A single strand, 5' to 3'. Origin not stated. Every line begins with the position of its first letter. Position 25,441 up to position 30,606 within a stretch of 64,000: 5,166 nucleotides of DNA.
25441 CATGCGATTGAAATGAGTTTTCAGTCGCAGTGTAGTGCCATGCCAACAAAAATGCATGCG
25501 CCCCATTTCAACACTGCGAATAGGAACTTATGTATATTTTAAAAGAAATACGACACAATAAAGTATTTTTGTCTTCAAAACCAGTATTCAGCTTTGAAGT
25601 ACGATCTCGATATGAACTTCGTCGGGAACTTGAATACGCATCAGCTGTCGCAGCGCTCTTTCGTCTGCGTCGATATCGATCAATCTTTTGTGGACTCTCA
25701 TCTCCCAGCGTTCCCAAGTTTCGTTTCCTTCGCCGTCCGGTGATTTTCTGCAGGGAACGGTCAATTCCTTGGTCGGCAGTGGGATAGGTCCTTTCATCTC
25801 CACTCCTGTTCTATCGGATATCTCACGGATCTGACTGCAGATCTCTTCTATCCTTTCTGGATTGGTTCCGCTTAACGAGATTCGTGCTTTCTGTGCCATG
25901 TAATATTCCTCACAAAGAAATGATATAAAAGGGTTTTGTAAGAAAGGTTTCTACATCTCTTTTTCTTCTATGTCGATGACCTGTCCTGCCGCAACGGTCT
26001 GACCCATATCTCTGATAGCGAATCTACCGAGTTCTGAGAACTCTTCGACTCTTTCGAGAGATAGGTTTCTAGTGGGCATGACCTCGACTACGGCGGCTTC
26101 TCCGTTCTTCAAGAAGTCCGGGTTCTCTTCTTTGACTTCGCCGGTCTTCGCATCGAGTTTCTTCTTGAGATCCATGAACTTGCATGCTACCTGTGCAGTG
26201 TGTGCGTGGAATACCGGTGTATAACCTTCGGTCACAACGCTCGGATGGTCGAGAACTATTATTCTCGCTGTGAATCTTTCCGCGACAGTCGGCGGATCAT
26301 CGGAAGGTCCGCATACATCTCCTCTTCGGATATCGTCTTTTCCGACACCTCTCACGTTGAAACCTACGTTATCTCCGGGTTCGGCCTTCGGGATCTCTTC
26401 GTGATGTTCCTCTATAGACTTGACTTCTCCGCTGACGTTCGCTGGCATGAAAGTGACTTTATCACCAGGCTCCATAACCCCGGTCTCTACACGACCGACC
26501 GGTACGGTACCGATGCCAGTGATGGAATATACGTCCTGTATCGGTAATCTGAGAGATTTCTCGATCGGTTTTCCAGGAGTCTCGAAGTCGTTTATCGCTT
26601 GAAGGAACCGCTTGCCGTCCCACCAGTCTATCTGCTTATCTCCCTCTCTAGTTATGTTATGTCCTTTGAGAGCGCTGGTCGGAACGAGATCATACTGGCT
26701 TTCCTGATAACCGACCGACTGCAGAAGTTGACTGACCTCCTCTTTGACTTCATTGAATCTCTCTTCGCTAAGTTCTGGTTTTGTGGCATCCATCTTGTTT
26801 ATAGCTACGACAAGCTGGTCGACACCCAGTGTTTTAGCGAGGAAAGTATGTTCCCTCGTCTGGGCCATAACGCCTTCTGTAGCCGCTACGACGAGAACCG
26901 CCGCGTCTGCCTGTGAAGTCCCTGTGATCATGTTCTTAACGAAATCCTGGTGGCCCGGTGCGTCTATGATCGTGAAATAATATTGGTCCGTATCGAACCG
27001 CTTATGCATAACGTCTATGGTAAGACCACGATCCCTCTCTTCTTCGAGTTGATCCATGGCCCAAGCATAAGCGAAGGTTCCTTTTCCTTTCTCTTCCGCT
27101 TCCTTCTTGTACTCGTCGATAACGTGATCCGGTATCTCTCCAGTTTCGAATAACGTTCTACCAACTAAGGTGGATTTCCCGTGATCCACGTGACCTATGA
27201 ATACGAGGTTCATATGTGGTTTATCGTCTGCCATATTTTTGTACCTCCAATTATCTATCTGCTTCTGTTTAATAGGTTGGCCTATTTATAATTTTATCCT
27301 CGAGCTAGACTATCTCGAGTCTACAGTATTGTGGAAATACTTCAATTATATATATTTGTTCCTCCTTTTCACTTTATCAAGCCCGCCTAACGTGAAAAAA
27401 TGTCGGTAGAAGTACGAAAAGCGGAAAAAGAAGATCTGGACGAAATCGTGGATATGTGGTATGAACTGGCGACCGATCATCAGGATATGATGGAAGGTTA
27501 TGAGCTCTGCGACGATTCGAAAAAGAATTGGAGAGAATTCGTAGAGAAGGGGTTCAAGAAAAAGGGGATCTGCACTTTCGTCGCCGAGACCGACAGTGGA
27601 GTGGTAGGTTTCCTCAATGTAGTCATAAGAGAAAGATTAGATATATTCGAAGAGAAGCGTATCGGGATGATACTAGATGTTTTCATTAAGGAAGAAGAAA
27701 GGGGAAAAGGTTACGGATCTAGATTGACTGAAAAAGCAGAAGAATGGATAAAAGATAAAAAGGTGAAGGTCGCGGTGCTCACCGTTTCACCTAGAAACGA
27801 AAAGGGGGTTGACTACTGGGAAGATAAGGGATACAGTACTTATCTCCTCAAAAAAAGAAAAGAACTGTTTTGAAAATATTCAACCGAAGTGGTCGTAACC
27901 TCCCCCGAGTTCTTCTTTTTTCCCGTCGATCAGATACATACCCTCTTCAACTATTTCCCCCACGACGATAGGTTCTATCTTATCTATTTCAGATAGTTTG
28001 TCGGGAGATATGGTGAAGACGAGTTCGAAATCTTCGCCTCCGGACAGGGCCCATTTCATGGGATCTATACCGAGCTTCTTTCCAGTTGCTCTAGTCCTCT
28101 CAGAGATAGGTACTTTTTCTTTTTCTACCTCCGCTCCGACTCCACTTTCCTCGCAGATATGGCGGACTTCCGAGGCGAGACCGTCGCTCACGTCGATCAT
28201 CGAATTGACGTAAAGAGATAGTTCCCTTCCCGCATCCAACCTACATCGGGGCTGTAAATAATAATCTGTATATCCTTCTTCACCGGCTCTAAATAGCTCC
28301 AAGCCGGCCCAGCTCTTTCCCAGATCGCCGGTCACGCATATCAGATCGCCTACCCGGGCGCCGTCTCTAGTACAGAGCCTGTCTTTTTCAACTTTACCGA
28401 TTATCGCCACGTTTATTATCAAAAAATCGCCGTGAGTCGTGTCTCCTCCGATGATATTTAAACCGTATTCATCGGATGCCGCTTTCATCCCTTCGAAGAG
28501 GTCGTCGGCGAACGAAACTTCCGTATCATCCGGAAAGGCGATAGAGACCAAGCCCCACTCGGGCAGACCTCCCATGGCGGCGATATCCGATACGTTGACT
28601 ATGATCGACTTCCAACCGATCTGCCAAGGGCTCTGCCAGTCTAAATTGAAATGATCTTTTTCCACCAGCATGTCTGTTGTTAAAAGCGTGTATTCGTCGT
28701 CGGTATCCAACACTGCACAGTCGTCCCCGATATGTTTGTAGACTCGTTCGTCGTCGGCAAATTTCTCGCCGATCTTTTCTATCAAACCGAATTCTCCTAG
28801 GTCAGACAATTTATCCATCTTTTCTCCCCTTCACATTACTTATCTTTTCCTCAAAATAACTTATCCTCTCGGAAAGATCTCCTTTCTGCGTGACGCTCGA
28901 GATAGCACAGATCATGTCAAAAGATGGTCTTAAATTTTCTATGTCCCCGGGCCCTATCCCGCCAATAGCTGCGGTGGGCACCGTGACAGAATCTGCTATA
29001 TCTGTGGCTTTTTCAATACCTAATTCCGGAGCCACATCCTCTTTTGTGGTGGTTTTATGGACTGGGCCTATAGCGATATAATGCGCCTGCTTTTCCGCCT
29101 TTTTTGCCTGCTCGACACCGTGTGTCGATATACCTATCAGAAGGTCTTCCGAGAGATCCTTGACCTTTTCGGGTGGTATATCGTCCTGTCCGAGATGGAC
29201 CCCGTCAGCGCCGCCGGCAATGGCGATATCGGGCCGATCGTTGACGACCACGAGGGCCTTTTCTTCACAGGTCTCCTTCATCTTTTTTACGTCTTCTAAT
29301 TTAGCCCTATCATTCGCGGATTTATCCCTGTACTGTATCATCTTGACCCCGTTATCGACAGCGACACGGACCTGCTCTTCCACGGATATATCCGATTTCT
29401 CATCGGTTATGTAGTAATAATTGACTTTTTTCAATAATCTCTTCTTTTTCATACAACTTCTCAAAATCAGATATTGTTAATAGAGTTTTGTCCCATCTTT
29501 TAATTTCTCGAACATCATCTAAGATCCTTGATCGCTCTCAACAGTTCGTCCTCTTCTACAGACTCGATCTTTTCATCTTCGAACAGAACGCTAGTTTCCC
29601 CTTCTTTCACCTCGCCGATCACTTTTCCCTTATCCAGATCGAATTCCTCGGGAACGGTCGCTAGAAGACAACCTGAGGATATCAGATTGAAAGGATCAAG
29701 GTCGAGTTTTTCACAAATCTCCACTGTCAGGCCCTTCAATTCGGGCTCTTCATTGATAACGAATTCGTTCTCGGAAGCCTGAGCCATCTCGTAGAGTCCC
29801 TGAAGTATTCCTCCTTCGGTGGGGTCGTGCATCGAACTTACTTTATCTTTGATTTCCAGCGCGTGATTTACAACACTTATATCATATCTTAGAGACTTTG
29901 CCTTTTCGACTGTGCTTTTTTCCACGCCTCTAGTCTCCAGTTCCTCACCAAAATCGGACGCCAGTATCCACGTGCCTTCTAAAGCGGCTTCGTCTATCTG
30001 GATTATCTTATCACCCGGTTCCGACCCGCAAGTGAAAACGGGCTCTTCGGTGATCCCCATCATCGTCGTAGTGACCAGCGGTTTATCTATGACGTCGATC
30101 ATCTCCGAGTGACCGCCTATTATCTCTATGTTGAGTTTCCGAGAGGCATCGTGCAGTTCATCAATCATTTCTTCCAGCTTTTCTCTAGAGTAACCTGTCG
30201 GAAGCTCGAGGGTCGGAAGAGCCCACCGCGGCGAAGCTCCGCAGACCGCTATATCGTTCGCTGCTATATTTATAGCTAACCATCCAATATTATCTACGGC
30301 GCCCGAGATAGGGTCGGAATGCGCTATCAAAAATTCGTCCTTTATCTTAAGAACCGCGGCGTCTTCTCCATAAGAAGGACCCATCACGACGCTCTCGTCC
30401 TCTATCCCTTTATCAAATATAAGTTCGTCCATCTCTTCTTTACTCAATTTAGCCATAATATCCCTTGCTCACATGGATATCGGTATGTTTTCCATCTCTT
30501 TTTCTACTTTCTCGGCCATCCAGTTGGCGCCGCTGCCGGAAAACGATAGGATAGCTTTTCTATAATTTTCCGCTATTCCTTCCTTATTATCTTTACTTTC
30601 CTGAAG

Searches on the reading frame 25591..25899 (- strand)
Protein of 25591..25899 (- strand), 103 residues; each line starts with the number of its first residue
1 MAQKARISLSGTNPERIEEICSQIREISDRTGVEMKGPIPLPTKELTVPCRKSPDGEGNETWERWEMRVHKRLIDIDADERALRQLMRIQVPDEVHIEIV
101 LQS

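Call 24: search_protein_families(library=pfam, proteins=[window:25591-25899:-], max_evalue=0.001)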
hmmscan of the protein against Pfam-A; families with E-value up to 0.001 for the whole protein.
window:25591-25899:- (103 aa): 1 family
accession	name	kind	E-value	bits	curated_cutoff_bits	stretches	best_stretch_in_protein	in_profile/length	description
PF00338.27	Ribosomal_S10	-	4.7e-29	101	21.2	1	6-99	1-97/98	Ribosomal protein S10p/S20e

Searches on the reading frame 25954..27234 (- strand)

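Call 24: search_protein_families(library=pfam, proteins=[window:25954-27234:-], max_evalue=0.001)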
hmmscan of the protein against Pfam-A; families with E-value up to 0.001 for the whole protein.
window:25954-27234:- (427 aa): 7 families
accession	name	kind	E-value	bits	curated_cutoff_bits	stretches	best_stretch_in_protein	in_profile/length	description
PF00009.33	GTP_EFTU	-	4.1e-59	199.8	26.5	1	5-212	1-180/188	Elongation factor Tu GTP binding domain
PF22594.2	GTP-eEF1A_C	-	2.7e-34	118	27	1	320-419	1-100/101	GTP-eEF1A C-terminal domain-like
PF03143.23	GTP_EFTU_D3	-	1.5e-28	99.6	27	1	315-422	2-105/106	Elongation factor Tu C-terminal domain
PF03144.31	GTP_EFTU_D2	-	4.4e-19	69.1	30.3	1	242-308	1-72/73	Elongation factor Tu domain 2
PF01926.29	MMR_HSR1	-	1.3e-05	25.7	21.9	0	50-147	11-113/113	50S ribosome-binding GTPase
PF14578.12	GTP_EFTU_D4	-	0.0003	21.1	23.8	1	246-306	21-83/86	Elongation factor Tu domain 4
PF04670.18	Gtr1_RagA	-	0.0009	19.2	22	0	67-186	29-158/232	Gtr1/RagA G protein conserved region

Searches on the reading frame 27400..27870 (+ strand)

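Call 24: search_protein_families(library=pfam, proteins=[window:27400-27870:+], max_evalue=0.001)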
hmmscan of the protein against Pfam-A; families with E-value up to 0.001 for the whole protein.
window:27400-27870:+ (157 aa): 7 families
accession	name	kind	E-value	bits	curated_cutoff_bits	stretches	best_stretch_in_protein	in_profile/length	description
PF00583.31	Acetyltransf_1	-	2.2e-13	50.9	20.7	1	37-145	19-116/116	Acetyltransferase (GNAT) family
PF13508.13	Acetyltransf_7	-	2.5e-10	41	27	1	58-145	4-82/84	Acetyltransferase (GNAT) domain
PF13527.13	Acetyltransf_9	-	1e-06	29.2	25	1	4-130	1-114/127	Acetyltransferase (GNAT) domain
PF13673.13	Acetyltransf_10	-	1.9e-06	28.3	23.6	1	44-147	13-109/128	Acetyltransferase (GNAT) domain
PF13302.13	Acetyltransf_3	-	4.4e-05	24.6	25.4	1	5-135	4-127/138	Acetyltransferase (GNAT) domain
PF08445.16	FR47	-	0.00019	21.8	22.1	1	77-148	10-80/86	FR47-like protein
PF14542.12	Acetyltransf_CG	-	0.00024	21.6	30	0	89-126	25-62/80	GCN5-related N-acetyl-transferase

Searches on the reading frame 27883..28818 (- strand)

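Call 24: search_protein_families(library=pfam, proteins=[window:27883-28818:-], max_evalue=0.001)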
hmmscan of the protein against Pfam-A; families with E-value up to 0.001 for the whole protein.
window:27883-28818:- (312 aa): 2 families
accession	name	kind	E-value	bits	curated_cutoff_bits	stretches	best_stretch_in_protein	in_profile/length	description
PF00586.29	AIRS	-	6.4e-28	97.9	24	1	31-143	1-112/112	AIR synthase related protein, N-terminal domain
PF02769.27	AIRS_C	-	3.7e-08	34.1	23.1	1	155-259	1-109/156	AIR synthase related protein, C-terminal domain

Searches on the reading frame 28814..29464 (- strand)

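Call 24: search_protein_families(library=pfam, proteins=[window:28814-29464:-], max_evalue=0.001)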
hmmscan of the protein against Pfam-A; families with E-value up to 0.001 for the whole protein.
window:28814-29464:- (217 aa): 1 family
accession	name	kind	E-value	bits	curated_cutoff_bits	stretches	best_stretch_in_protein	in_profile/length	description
PF02581.23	TMP-TENI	-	8.5e-48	162.5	27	1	17-190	2-179/180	Thiamine monophosphate synthase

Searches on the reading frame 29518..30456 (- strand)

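Call 24: search_protein_families(library=pfam, proteins=[window:29518-30456:-], max_evalue=0.001)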
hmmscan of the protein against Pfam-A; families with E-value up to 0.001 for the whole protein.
window:29518-30456:- (313 aa): 2 families
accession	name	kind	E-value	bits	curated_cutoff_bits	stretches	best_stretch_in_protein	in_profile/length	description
PF00586.29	AIRS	-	1.6e-18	67.6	24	1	30-135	1-111/112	AIR synthase related protein, N-terminal domain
PF02769.27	AIRS_C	-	7.4e-15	55.9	23.1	1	146-275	1-132/156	AIR synthase related protein, C-terminal domain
